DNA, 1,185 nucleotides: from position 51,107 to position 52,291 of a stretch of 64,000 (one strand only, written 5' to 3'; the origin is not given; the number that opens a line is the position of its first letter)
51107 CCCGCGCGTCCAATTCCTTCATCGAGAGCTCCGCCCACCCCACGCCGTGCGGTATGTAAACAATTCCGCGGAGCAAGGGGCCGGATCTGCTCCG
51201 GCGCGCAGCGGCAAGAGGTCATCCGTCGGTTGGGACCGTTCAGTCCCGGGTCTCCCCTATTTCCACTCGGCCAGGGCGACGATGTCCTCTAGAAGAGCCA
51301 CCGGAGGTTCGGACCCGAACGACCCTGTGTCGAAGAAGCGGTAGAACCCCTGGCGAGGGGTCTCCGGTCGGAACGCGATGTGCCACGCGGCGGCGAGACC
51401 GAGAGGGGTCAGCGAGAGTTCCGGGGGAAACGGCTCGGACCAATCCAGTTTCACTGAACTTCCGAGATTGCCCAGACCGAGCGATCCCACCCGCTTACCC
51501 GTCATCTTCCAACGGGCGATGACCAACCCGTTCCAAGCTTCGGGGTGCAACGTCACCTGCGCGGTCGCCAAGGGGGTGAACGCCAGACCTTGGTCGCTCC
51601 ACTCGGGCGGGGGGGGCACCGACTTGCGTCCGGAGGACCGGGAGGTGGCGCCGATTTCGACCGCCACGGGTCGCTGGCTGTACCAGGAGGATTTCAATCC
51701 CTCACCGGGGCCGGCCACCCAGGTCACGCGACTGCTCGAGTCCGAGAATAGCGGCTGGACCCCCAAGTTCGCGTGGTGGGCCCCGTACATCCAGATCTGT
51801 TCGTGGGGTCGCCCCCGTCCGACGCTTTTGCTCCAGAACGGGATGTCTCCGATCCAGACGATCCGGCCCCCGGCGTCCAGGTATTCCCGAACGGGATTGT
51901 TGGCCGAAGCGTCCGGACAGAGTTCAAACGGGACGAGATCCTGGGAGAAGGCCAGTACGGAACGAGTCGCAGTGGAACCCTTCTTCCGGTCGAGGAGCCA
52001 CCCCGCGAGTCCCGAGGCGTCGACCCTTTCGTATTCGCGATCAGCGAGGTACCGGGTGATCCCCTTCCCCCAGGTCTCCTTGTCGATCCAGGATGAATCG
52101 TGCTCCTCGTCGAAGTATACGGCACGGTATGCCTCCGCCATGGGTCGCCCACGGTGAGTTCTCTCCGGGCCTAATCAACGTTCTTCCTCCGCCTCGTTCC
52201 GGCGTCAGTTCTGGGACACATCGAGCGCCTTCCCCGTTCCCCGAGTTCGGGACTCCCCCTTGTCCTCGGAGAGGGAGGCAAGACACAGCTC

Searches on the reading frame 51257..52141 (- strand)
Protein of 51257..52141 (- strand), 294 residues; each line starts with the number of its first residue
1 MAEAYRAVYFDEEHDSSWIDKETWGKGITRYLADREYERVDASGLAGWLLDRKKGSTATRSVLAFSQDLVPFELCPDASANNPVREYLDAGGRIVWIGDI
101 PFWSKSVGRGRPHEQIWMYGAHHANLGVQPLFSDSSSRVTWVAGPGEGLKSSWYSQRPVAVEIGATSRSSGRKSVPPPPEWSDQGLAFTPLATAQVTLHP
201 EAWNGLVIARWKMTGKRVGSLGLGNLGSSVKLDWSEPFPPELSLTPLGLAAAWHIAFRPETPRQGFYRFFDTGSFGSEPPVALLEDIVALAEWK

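Call 8: search_protein_families(library=pfam, proteins=[window:51257-52141:-], max_evalue=1)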
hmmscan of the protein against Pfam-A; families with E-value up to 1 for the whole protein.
window:51257-52141:- (294 aa): 0 families

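Call 9: search_protein_families(library=ncbifam, proteins=[window:51257-52141:-], max_evalue=1)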
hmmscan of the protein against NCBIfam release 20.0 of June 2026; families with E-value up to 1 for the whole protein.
window:51257-52141:- (294 aa): 0 families

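Call 10: find_homologous_proteins(query=window:51257-52141:-)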
Query window:51257-52141:- (294 aa): 12 proteins with E <= 0.001 among 2728 candidates.
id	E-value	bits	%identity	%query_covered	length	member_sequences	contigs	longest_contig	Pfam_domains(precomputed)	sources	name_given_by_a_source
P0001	2.1e-199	679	100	100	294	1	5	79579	PF27344.1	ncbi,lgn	ncbi:MAG: hypothetical protein WA691_04060 [Thermoplasmata archaeon]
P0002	7.0e-164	563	84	100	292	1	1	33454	PF27344.1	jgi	jgi:hypothetical protein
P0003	3.0e-126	439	65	99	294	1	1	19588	PF27344.1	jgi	jgi:hypothetical protein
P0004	3.2e-123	429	65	99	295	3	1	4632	PF27344.1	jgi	-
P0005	5.2e-117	409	62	99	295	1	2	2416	PF27344.1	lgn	-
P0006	1.3e-105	371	64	87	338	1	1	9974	PF27344.1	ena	-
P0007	6.8e-73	264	47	97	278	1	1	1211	PF27344.1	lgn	-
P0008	5.0e-72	261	46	97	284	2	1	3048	PF27344.1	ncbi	ncbi:MAG: hypothetical protein ACTSVF_01480 [Candidatus Asgardarchaeia archaeon]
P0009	1.0e-67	247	46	97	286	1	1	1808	PF27344.1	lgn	-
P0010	4.0e-65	238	44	97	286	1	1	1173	PF27344.1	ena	-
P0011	3.0e-60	222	42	98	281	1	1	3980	PF27344.1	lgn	-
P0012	1.2e-19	89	35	54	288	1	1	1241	PF27344.1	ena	-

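Call 23: find_encoding_contigs(protein=P0008, flank=6000, max_places=4)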
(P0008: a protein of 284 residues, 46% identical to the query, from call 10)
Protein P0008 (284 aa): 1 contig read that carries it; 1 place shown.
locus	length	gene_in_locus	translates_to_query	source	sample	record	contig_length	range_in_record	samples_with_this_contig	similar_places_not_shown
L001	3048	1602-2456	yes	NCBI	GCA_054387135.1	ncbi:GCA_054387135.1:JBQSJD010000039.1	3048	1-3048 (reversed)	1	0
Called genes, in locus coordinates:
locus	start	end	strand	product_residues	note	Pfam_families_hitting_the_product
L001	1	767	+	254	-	PF17289:Terminase_6C (faint)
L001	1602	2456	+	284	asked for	PF27344:MJECL34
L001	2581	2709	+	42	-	-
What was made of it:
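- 51257..52141 (-): Cytosolic 294-aa protein of Pfam family PF27344 (MJECL34). The identical protein P0001 and all homologues carry a precomputed PF27344 hit (calls 10, 23).
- On Pfam PF27344 MJECL34 (294-aa protein): Precomputed PF27344 hit on the identical protein P0001 and on all 11 homologues (calls 10, 23).
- Closest known: Pfam PF27344. Same: The 294-aa protein is a full-length member (calls 10, 23).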

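Call 24: find_encoding_contigs(protein=P0003, flank=8000, max_places=3)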
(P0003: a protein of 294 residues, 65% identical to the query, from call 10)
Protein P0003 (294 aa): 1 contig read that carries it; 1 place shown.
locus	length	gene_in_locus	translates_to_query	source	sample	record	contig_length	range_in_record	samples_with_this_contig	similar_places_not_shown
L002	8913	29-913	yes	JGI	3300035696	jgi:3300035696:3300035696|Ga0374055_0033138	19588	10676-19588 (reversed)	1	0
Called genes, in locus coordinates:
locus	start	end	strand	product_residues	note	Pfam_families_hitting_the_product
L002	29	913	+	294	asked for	PF27344:MJECL34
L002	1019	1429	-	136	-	-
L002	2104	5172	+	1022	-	PF01833:TIG (weak), PF20144:TIG_SUH (faint), PF01833:TIG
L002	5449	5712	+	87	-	PF13592:HTH_33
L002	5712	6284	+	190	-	PF13358:DDE_3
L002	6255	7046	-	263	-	-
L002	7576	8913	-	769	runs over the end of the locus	PF10282:Lactonase (faint)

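Call 25: find_encoding_contigs(protein=P0002, flank=8000, max_places=3)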
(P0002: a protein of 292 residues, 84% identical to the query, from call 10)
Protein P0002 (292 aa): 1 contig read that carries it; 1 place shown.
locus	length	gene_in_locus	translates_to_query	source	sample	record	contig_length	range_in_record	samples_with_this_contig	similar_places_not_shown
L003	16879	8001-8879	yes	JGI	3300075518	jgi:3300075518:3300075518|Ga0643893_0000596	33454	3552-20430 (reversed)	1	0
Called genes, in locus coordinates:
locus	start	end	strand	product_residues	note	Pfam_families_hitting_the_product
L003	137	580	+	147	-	-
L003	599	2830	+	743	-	PF17936:Big_6 (faint)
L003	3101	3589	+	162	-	-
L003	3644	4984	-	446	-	PF13229:Beta_helix (weak)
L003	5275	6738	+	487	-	PF09594:GT87 (weak)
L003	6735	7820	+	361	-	-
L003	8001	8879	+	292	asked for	PF27344:MJECL34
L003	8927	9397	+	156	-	-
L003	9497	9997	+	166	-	PF08241:Methyltransf_11, PF08242:Methyltransf_12 (weak), PF13649:Methyltransf_25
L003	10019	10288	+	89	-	-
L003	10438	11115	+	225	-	PF00352:TBP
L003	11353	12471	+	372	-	PF01053:Cys_Met_Meta_PP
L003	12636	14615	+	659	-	PF24684:Vgb_lyase (faint), PF01436:NHL (weak)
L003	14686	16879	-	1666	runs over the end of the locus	PF13573:SprB (faint), PF13927:Ig_3 (faint), PF21605:CRLF2-like_D2 (faint)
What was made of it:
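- The gene order partner then 294-aa gene is kept in the one close relative (call 25) and could matter in this lineage. The genes are on the same strand and adjacent, and the order is kept in the 84%-identical relative L003 (call 25).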

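Call 26: predict_structure(alignment_id=A1)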
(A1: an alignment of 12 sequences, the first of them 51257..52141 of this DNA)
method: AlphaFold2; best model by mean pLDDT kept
length: 294 residues; sequences in the alignment: 12
mean_pLDDT: 73.1   pTM: 0.76
mean pLDDT of the five models: 73.1, 72.3, 72.0, 71.0, 69.6
residues with pLDDT >= 90: 82; 70-90: 106; 50-70: 46; < 50: 60
segments of 3 or more residues with pLDDT < 50: 101-125, 165-175, 213-236
pLDDT, mean of each block of 10 residues (from residue 1): 86 84 94 97 91 87 88 65 81 85 40 34 55 84 72 85 51 52 78 84 62 40 38 48 77 88 89 83 94 87
secondary structure, 60 per line:
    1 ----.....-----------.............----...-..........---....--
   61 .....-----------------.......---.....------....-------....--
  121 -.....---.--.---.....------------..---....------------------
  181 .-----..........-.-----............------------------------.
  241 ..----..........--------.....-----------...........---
elements in order: E5-9 H21-33 E38-40 H42-51 H55-58 E61-65 H83-89 E93-97 E104-107 E115-118 H122-126 E137-141 E159-162 E187-196 H204-215 E247-256 E265-269 H281-291
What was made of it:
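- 51257..52141 (-): AlphaFold2 model with mean pLDDT 73 (call 26).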

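Call 32: fold_search(model_id=the predicted structure, library=pdb)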
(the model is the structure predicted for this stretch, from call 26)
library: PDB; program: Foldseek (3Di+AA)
matches with E <= 10: 188; with E <= 0.001: 0
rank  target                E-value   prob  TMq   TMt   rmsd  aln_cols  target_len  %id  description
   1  7vky_A                1.3e-02  0.96  0.37  0.18   6.2       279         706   12  The complex structure of beta-1,2-glucosyltransferase from Ignavibacterium album with sophorose (released 2022-03-09)
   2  7vkx_A                1.7e-02  0.96  0.37  0.17   5.9       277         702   11  The complex structure of beta-1,2-glucosyltransferase from Ignavibacterium album with glucose (released 2022-03-09)
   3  7x87_B                6.3e-02  0.85  0.38  0.18   6.1       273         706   12  The complex structure of beta-1,2-glucosyltransferase from Ignavibacterium album with sophotetraose observed as sophor (released 2022-04-20)
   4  7vkw_A                7.6e-02  0.84  0.38  0.18   5.9       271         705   11  The apo structure of beta-1,2-glucosyltransferase from Ignavibacterium album (released 2022-03-09)
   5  8hx6_B                1.3e-01  0.41  0.28  0.14   5.5       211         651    9  Crystal structure of 4-amino-4-deoxychorismate synthase from Streptomyces venezuelae (released 2023-10-18)
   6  2rjo                  1.8e-01  0.60  0.22  0.21   4.8       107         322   14  Crystal structure of Twin-arginine translocation pathway signal protein from Burkholderia phytofirmans (released 2007-10-23)
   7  7qvs_B                1.8e-01  0.13  0.18  0.19  16.1       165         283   14  Pseudomonas aeruginosa nicotinamide adenine dinucleotide kinase (NADK) structure in complex with NADP (released 2022-09-14)
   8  3soz_A                2.5e-01  0.12  0.22  0.26   9.7       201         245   12  Cytoplasmic Protein STM1381 from Salmonella typhimurium LT2 (released 2011-08-03)
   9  6jx2_D                5.2e-01  0.13  0.15  0.14   8.5       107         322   16  Crystal structure of Ketol-acid reductoisomerase from Corynebacterium glutamicum (released 2019-08-07)
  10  8k32_C                5.2e-01  0.10  0.15  0.14   8.2       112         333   14  The complex structure of SLKARI with NADH at 2.12-angstrom resolution (released 2024-07-17)
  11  2o14                  7.2e-01  0.11  0.20  0.17   8.0       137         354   10  X-Ray Crystal Structure of Protein YXIM_BACsu from Bacillus subtilis. Northeast Structural Genomics Consortium Target SR (released 2006-12-12)
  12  5tw7_E                7.6e-01  0.12  0.29  0.19   8.8       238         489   11  Crystal structure of a GMP synthase (glutamine-hydrolyzing) from Neisseria gonorrhoeae (released 2016-11-23)
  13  8k32_A                8.6e-01  0.08  0.15  0.14   8.2       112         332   14  The complex structure of SLKARI with NADH at 2.12-angstrom resolution (released 2024-07-17)
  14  3bli                  8.6e-01  0.04  0.12  0.11   9.1       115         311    9  Crystal structure of the catalytic domain of LiCMS in complexed with pyruvate and acetyl-CoA (released 2008-11-11)
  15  8pqr_D                1.0e+00  0.08  0.17  0.28   9.3       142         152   11  Nucleoside 2'deoxyribosyltransferase from Chroococcidiopsis thermalis PCC 7203 WT bound to DAD_Immucillin-H (released 2024-02-21)
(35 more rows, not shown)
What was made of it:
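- On Class I glutamine-amidotransferase-like / GH42 domain B fold: The 294-aa model is weaker: E 0.013 to IaSGT, plus PabA, GMP synthase and STM1381 (call 32).
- For the 294-aa model they are weak (best E 0.013, mean pLDDT 73, three low-confidence segments; calls 26, 32). The fold belongs to a superfamily that includes true enzymes, and GATase-type hits appear for the related 294-aa model (call 32).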

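Call 34: search_solved_structures(query=A1, max_evalue=10)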
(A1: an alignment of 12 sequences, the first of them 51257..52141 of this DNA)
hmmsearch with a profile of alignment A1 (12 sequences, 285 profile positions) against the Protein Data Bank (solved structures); distinct sequences matched with E-value up to 10: 4.
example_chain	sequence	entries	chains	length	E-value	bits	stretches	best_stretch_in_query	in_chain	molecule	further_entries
4yh8_A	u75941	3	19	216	0.33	13.5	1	145-167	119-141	Splicing factor U2AF 23 kDa subunit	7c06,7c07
7c08_A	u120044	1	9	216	0.33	13.5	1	145-167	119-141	Splicing factor U2AF 23 kDa subunit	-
1oyi_A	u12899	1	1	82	0.71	12.4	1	18-74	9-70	double-stranded RNA-binding protein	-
2y8u_A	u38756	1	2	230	2.2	10.8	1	82-117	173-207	CHITIN DEACETYLASE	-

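Call 38: find_related_loci(query=A1, collection=genome_contigs, flank=8000)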
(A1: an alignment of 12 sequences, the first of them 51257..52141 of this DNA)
Query A1 (294 aa) in genome_contigs; peptide patterns used: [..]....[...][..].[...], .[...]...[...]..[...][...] (x = any residue, [..] = any of these).
48 stretches matched a pattern; 1 encode a relative of the query (tblastn E <= 1e-3); 1 distinct loci.
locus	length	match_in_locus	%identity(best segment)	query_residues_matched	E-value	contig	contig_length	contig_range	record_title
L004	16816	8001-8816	47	6-291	2e-71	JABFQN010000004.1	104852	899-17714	Candidatus Bathyarchaeota archaeon A05DMB-3 NODE_143_length_104852_cov_23.590981, whole genome shotgun sequence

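Call 40: search_protein_families(library=pfam, proteins=[L004:532-2025:-, L004:2210-3565:-, L004:4679-7024:+, L004:7096-7629:-, L004:9313-9786:-, L004:9885-10682:-, L004:10718-12235:-, L004:12629-13771:-, L004:13893-14885:+], max_evalue=0.001)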
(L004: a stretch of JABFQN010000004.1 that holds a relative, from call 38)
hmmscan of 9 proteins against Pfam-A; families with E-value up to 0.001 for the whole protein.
L004:532-2025:- (497 aa): 5 families
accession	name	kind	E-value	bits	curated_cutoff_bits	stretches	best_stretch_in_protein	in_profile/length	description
PF06381.16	Phage_portal_3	-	1.7e-31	109.7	33.8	1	79-376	20-334/357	Phage portal protein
PF13551.12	HTH_29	-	8.8e-05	23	28.1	1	465-492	8-36/64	Winged helix-turn helix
PF13384.12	HTH_23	-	9.9e-05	22.5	24.6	1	464-492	13-41/50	Homeodomain-like domain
PF01527.26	HTH_Tnp_1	-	0.00031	21.3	24.1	0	465-492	20-47/75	Transposase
PF02796.21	HTH_7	-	0.00038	21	23.8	0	464-486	17-39/45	Helix-turn-helix domain of resolvase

L004:2210-3565:- (451 aa): 3 families
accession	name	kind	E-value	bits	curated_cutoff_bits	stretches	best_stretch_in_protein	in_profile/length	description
PF03237.21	Terminase_6N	-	3.2e-15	56.8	22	1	62-260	6-213/215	Terminase large subunit, T4likevirus-type, N-terminal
PF17289.8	Terminase_6C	-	7.5e-07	29.7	22.6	1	284-435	2-153/155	Terminase RNaseH-like domain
PF05876.18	GpA_ATPase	-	3.1e-05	24.2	25.6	1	42-187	14-176/247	Phage terminase large subunit gpA, ATPase domain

L004:4679-7024:+ (781 aa): 4 families
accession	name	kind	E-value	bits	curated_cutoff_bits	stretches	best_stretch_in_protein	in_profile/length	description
PF13289.12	SIR2_2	-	1.1e-12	48.7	24.5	1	133-235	3-96/141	SIR2-like domain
PF13424.12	TPR_12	-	1.1e-10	42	30.1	0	492-544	7-61/77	Tetratricopeptide repeat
PF00515.34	TPR_1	-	1.8e-05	24.8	27.8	0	361-378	10-27/34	Tetratricopeptide repeat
PF07719.23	TPR_2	-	5.5e-05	23.4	27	0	433-460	1-28/34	Tetratricopeptide repeat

L004:7096-7629:- (177 aa): 1 family
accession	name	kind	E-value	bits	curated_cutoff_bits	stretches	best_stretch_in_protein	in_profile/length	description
PF00293.34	NUDIX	-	2.6e-07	31.2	21.1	1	6-90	5-73/134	NUDIX domain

L004:9313-9786:- (157 aa): 0 families

L004:9885-10682:- (265 aa): 0 families

L004:10718-12235:- (505 aa): 2 families
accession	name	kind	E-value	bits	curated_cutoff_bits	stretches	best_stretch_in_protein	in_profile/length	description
PF04851.21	ResIII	-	2.9e-12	47.2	22.5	1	287-329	120-164/164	Type III restriction enzyme, res subunit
PF16203.11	ERCC3_RAD25_C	-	7.3e-09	35.7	27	1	386-469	61-152/248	ERCC3/RAD25/XPB C-terminal helicase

L004:12629-13771:- (380 aa): 2 families
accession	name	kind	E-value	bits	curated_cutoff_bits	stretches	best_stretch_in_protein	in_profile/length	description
PF01909.29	NTP_transf_2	-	3.3e-09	37.5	21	1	23-68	6-47/93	Nucleotidyltransferase domain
PF18765.7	Polbeta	-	5.8e-07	30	26.9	1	26-68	5-47/93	Polymerase beta, Nucleotidyltransferase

L004:13893-14885:+ (330 aa): 7 families
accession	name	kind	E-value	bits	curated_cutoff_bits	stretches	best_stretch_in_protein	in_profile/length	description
PF00382.24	TFIIB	-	1.4e-42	144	23.6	2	234-322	3-91/92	Transcription factor TFIIB repeat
PF08271.17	Zn_Ribbon_TF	-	9e-19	67.2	29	1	33-74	2-43/43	TFIIB zinc-binding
PF13404.12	HTH_AsnC-type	-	5.6e-07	29.7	27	1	288-320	9-41/42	AsnC-type helix-turn-helix domain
PF13412.12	HTH_24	-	5.1e-05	23.2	21.9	0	289-322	10-43/48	Winged helix-turn-helix DNA-binding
PF04545.22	Sigma70_r4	-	6.6e-05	22.8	24.1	0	294-318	18-42/50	Sigma-70, region 4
PF02984.24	Cyclin_C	-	0.00031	21.2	22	0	186-229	46-89/119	Cyclin, C-terminal domain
PF08279.18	HTH_11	-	0.00058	20.1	25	0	289-324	7-43/55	HTH domain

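Call 43: find_encoding_contigs(protein=P0006, flank=7000, max_places=2)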
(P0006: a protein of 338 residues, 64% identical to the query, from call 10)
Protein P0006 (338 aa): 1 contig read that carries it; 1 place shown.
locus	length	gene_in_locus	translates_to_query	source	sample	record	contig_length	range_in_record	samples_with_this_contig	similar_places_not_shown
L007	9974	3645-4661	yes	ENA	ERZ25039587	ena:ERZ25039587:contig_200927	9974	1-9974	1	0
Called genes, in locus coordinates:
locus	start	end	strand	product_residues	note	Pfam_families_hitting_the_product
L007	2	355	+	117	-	?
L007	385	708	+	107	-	-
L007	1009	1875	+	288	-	PF01555:N6_N4_Mtase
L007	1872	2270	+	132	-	-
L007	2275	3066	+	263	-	-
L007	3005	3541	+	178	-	-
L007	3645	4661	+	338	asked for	PF27344:MJECL34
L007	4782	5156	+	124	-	-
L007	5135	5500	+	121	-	-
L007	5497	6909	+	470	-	PF00899:ThiF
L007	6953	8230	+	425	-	PF13676:TIR_2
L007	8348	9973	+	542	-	?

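Call 44: search_protein_representatives(alignment_id=A1)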
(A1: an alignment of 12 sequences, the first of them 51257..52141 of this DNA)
Query: 12 sequences, 285 profile positions. Proteins with E-value up to 0.001 (for the whole library): 721; up to 1e-10: 451; up to 1e-30: 95. The best 150 are listed.
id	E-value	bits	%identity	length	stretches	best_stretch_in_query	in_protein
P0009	6.0e-135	465.5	-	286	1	3-284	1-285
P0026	2.2e-98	345.5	-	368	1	3-284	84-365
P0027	6.8e-94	330.8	-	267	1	5-283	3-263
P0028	5.3e-92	324.6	-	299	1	4-283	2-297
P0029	1.7e-89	316.3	-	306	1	4-283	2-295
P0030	1.9e-82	293.2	-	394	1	3-283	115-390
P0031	3.9e-79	282.3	-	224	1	4-213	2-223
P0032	2.0e-76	273.4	-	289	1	7-282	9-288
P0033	1.5e-72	260.7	-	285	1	5-280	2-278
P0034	1.9e-67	244.0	-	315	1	5-282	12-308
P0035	2.5e-57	210.8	-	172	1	51-210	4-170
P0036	7.4e-56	206.0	-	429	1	4-283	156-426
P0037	1.1e-53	198.8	-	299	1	4-282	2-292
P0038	6.6e-53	196.3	-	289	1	1-282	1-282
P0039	5.1e-52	193.4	-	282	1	7-284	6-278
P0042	2.7e-50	187.7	-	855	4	3-106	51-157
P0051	3.7e-45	170.9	-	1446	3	4-126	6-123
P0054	2.4e-44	168.2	-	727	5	5-160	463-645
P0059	6.3e-43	163.5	-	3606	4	7-162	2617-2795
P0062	6.4e-42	160.2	-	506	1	4-263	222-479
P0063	1.2e-41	159.4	-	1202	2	5-144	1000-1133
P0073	2.4e-40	155.0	-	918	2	5-166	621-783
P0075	4.3e-40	154.2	-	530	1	3-281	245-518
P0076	9.7e-40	153.1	-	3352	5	35-173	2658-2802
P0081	1.1e-38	149.7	-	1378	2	3-129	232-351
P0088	4.9e-37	144.2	-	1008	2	5-161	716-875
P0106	7.0e-34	133.8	-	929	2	5-164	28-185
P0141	3.9e-28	115.0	-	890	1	4-165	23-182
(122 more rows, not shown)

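Call 45: search_protein_families(library=pfam, proteins=[P0042, P0051, P0054, P0063, P0073, P0081, P0088, P0106, P0141], max_evalue=0.001)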
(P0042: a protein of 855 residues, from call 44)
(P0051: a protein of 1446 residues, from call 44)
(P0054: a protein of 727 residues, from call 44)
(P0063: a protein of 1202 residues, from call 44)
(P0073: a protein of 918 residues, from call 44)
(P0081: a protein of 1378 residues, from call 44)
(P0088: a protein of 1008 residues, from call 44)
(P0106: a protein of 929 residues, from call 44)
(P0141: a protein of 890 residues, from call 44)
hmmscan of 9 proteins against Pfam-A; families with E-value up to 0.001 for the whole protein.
P0042 (855 aa): 1 family
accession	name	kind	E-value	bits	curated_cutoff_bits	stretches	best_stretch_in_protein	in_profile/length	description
PF07691.17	PA14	-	1.8e-19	70.5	24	1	523-651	4-141/147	PA14 domain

P0051 (1446 aa): 0 families

P0054 (727 aa): 1 family
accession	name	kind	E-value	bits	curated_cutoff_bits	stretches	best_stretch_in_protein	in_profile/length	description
PF07963.17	N_methyl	-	8e-05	22.5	21.2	1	8-33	2-27/27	Prokaryotic N-terminal methylation motif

P0063 (1202 aa): 2 families
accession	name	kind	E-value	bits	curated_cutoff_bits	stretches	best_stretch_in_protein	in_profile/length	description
PF01663.27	Phosphodiest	-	4.3e-17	63.2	23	1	329-638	19-258/342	Type I phosphodiesterase / nucleotide pyrophosphatase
PF00884.28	Sulfatase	-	1.5e-05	25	25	1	461-590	141-247/301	Sulfatase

P0073 (918 aa): 8 families
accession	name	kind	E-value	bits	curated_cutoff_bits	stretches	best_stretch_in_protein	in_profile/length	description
PF13620.12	CarboxypepD_reg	-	1.4e-15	57.8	32.3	2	273-331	2-62/82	Carboxypeptidase regulatory-like domain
PF17802.7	SpaA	-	2.5e-05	24.8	23.1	0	278-323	8-62/91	Prealbumin-like fold domain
PF13364.12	BetaGal_ABD2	-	6.7e-05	24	23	1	422-500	35-110/112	Beta-galactosidase second all-beta domain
PF17210.9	SdrD_B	-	6.7e-05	23.5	29.7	0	539-579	25-65/112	SdrD B-like domain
PF02369.22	Big_1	-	0.00036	21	34.9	0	524-580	19-80/93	Bacterial Ig-like domain (group 1)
PF14686.12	fn3_3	-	0.00093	19.4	24.4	0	297-341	24-69/75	Polysaccharide lyase family 4, domain II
PF22904.2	NOMO1-like_2nd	-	0.00094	19.7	27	0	537-579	18-61/90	BOS complex subunit NOMO1-like, second beta sandwich domain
PF00404.24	Dockerin_1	-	0.00095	19.8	22.9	0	857-901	1-45/57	Dockerin type I domain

P0081 (1378 aa): 0 families

P0088 (1008 aa): 5 families
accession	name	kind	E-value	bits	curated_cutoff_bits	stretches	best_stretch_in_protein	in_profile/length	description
PF07691.17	PA14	-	2.4e-09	37.6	24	1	470-605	12-145/147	PA14 domain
PF13620.12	CarboxypepD_reg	-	5.4e-09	36.7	32.3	2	260-334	2-80/82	Carboxypeptidase regulatory-like domain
PF00404.24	Dockerin_1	-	0.00018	22.1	22.9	1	947-996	1-50/57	Dockerin type I domain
PF00041.27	fn3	-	0.00019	22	25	1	344-422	2-67/84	Fibronectin type III domain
PF13399.11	LytR_C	-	0.0008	20.7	22.2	0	43-66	13-36/86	LytR cell envelope-related transcriptional attenuator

P0106 (929 aa): 0 families

P0141 (890 aa): 0 families

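Call 46: search_protein_families(library=pfam, proteins=[P0059, P0076, P0026, P0030, P0036, P0062, P0075], max_evalue=0.001)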
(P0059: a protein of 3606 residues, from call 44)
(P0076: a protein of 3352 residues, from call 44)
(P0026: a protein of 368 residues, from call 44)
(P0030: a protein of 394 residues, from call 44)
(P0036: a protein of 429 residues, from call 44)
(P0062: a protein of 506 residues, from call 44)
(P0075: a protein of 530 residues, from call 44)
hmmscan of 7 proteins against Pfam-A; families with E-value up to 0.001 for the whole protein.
P0059 (3606 aa): 2 families
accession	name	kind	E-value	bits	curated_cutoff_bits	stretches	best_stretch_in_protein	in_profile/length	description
PF07691.17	PA14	-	4.3e-36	124.4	24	3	1621-1759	3-144/147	PA14 domain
PF10633.15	NPCBM_assoc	-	4.1e-06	27.3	24.4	0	393-458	6-66/78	NPCBM-associated, NEW3 domain of alpha-galactosidase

P0076 (3352 aa): 1 family
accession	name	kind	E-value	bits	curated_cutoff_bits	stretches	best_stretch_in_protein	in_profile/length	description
PF07691.17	PA14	-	6.3e-29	101.1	24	2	1591-1707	15-137/147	PA14 domain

P0026 (368 aa): 0 families

P0030 (394 aa): 0 families

P0036 (429 aa): 3 families
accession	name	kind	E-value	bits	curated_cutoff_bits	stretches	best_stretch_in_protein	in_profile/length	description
PF13676.11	TIR_2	-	1.5e-18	67.9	28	1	6-113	1-111/122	TIR domain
PF01582.25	TIR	-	8.4e-06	26.1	21.3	1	15-80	15-80/179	TIR domain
PF08937.16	ThsB_TIR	-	1.7e-05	25.6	21.2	1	7-89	1-92/100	Thoeris protein ThsB, TIR-like domain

P0062 (506 aa): 0 families

P0075 (530 aa): 0 families
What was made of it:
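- Extracellular relatives of the module co-occur with carbohydrate-binding domains such as PA14, BetaGal_ABD2, NPCBM_assoc and dockerin (calls 45, 46). The same module also occurs in giant surface proteins (calls 45, 46).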

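Call 47: search_protein_families(library=padloc, proteins=[window:51257-52141:-, P0036, P0026, P0030, P0062, P0075, P0008], max_evalue=0.01)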
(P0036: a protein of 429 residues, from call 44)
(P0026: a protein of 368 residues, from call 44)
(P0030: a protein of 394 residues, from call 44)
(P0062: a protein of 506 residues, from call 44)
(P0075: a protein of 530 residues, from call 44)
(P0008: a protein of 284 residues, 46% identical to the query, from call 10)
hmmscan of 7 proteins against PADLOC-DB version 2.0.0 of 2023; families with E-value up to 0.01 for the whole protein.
window:51257-52141:- (294 aa): 0 families

P0036 (429 aa): 7 families
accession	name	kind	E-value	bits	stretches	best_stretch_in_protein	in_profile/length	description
PDLC02012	SAVED5--SAVED_TIR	-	8.2e-08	29.7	1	2-75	12-85/404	-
PDLC00434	ThsB1|ThsB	-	2.1e-07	28.4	1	5-93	140-229/396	TIR-like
PDLC00418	ThsB1|ThsB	-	6.6e-07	27.3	1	6-91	7-99/155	TIR-like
PDLC00436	ThsB1|ThsB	-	0.00011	19.8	1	3-83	35-119/183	TIR-like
PDLC00425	ThsB1|ThsB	-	0.0013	16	1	45-117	300-374/389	TIR-like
PDLC03016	TIR-TM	-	0.0029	15.5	1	33-129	33-132/293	-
PDLC00437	ThsB1|ThsB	-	0.0054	14.8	0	49-90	32-74/129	TIR-like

P0026 (368 aa): 0 families

P0030 (394 aa): 0 families

P0062 (506 aa): 0 families

P0075 (530 aa): 0 families

P0008 (284 aa): 0 families

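Call 48: search_protein_families(library=phrogs, proteins=[window:51257-52141:-, P0036, P0026, P0030, P0062, P0075, P0008], max_evalue=0.01)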
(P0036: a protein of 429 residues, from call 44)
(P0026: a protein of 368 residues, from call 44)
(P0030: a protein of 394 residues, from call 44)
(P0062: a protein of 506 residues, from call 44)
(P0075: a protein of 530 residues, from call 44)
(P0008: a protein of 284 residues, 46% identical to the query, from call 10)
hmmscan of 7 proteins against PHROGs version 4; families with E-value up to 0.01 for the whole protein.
window:51257-52141:- (294 aa): 0 families

P0036 (429 aa): 3 families
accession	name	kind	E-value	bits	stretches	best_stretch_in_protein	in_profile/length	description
phrog_29177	-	unknown function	7.2e-08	33.3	1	1-148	1-155/250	-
phrog_13899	-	unknown function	0.00046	20.7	1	33-132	33-135/275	-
phrog_6988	-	unknown function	0.0022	18.9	1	46-120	56-133/135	-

P0026 (368 aa): 0 families

P0030 (394 aa): 0 families

P0062 (506 aa): 1 family
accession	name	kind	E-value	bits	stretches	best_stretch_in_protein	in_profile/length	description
phrog_36710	-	unknown function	0.0082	17.5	0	101-144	16-59/76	-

P0075 (530 aa): 0 families

P0008 (284 aa): 0 families
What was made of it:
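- On Known anti-phage defence proteins (PADLOC): No PADLOC or PHROG hit for the MJECL34 part (calls 47, 48).
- No PADLOC or PHROG model matches the family (calls 47, 48).
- Tried and rejected: PADLOC and PHROGs gave nothing for the MJECL34 part (calls 47, 48).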
